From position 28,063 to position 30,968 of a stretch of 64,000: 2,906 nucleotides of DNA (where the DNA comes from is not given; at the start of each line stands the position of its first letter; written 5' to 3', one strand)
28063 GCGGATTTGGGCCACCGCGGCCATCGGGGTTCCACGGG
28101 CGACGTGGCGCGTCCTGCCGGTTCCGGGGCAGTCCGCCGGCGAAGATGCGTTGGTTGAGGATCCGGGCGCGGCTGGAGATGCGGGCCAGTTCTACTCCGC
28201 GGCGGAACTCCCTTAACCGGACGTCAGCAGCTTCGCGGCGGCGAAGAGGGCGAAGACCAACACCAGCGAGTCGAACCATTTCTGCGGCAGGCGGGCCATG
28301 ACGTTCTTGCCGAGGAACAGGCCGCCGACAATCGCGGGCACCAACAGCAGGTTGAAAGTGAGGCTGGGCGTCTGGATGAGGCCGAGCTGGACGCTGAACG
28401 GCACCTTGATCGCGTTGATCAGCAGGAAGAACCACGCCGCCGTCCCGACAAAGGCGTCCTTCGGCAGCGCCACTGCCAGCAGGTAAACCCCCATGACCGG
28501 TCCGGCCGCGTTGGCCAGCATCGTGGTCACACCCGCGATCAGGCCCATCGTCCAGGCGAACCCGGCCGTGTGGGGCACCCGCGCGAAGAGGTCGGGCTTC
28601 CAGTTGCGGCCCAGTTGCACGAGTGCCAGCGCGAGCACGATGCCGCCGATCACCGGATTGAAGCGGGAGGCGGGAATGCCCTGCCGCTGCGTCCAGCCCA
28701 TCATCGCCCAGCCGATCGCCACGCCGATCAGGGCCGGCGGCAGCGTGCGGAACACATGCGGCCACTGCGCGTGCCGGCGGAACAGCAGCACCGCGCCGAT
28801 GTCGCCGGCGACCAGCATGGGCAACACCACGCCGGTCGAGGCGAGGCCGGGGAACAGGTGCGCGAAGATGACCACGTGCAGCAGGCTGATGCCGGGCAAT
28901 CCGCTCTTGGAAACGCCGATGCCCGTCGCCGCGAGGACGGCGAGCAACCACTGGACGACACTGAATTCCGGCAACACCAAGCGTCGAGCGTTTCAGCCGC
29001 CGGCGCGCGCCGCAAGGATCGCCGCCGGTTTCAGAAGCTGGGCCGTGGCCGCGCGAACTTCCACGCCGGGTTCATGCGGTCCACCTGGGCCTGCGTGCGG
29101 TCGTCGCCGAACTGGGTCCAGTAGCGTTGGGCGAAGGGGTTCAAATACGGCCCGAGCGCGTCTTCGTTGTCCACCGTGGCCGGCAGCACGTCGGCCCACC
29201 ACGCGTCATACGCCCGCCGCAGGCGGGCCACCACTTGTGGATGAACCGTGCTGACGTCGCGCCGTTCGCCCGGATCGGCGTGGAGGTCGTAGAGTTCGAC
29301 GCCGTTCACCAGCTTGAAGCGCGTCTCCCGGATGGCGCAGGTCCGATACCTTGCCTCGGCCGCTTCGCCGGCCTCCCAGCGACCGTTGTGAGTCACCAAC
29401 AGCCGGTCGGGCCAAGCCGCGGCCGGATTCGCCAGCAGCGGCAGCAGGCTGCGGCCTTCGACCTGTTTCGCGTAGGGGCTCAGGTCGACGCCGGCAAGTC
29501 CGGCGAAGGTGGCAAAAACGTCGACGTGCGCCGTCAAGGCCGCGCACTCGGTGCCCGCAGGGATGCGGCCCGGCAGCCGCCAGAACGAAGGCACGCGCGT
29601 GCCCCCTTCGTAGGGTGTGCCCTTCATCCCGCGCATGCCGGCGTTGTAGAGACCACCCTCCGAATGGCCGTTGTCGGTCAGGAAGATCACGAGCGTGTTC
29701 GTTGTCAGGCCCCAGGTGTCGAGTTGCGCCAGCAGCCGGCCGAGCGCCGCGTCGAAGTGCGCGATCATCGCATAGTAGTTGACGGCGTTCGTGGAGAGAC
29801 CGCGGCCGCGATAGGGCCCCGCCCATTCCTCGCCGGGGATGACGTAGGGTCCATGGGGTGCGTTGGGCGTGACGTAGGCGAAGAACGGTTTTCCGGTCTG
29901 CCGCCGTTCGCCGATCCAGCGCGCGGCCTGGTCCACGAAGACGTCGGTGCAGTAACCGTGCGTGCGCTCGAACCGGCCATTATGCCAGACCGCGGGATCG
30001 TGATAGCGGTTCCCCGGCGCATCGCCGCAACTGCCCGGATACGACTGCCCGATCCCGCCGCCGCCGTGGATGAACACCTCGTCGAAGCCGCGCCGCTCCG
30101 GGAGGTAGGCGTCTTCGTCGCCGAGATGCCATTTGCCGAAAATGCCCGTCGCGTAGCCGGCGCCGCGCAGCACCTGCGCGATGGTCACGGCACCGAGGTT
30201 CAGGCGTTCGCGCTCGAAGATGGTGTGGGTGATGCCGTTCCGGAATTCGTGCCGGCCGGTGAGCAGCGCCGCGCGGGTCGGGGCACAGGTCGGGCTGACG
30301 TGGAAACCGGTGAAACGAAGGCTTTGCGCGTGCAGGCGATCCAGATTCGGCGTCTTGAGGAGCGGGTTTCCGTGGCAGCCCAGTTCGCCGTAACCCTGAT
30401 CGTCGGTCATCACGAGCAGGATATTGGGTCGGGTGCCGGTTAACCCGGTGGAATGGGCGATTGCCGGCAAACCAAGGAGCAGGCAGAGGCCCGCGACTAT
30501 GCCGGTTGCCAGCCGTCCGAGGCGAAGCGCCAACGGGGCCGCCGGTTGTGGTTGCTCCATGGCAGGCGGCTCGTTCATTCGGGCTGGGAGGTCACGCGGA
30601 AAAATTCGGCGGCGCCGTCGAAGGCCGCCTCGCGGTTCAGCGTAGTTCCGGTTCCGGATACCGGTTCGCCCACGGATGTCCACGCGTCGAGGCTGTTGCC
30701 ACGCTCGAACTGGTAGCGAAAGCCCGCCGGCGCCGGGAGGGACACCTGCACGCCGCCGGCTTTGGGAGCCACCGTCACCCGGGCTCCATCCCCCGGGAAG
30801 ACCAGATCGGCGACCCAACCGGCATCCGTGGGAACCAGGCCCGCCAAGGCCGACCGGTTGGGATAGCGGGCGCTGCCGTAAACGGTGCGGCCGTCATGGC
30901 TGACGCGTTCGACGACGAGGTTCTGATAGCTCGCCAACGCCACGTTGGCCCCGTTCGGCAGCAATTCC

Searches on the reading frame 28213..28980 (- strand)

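Call 12: search_protein_families(library=pfam, proteins=[window:28213-28980:-], max_evalue=0.001)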
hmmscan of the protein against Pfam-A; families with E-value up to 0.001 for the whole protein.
window:28213-28980:- (255 aa): 1 family
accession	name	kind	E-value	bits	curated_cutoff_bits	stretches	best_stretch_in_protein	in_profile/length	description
PF01925.25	TauE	-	1.3e-20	74.6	32.6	1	16-251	3-237/237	Sulfite exporter TauE/SafE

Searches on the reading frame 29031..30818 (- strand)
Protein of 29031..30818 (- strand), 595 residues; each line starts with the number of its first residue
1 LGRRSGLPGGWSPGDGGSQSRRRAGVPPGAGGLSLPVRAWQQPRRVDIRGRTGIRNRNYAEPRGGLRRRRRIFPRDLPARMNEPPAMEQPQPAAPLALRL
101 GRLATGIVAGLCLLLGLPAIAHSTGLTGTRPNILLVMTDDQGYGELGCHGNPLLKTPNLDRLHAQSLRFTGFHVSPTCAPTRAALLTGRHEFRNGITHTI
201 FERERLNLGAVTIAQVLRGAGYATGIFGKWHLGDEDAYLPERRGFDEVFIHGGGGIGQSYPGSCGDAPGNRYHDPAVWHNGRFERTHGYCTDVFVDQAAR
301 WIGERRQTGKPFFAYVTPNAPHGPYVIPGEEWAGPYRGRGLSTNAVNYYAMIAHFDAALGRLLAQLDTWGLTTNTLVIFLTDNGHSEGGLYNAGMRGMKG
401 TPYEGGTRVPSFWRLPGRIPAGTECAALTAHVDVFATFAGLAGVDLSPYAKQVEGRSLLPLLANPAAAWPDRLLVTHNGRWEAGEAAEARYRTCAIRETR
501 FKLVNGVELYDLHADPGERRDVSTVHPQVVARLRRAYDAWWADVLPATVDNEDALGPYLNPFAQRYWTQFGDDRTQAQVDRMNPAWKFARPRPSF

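Call 9: search_protein_families(library=pfam, proteins=[window:29031-30818:-], max_evalue=0.01)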
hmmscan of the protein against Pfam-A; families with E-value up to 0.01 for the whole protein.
window:29031-30818:- (595 aa): 4 families
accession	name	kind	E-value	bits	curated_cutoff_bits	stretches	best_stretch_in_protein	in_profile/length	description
PF00884.28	Sulfatase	-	2.4e-53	181.8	25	1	131-444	1-301/301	Sulfatase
PF16347.10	SGSH_C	-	4.5e-11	43.6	29.3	1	403-523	12-132/154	N-sulphoglucosamine sulphohydrolase, C-terminal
PF01663.27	Phosphodiest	-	0.00032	20.9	23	0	348-387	184-223/342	Type I phosphodiesterase / nucleotide pyrophosphatase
PF14707.11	Sulfatase_C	-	0.0074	17.3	30.9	0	507-547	56-99/127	C-terminal region of aryl-sulfatase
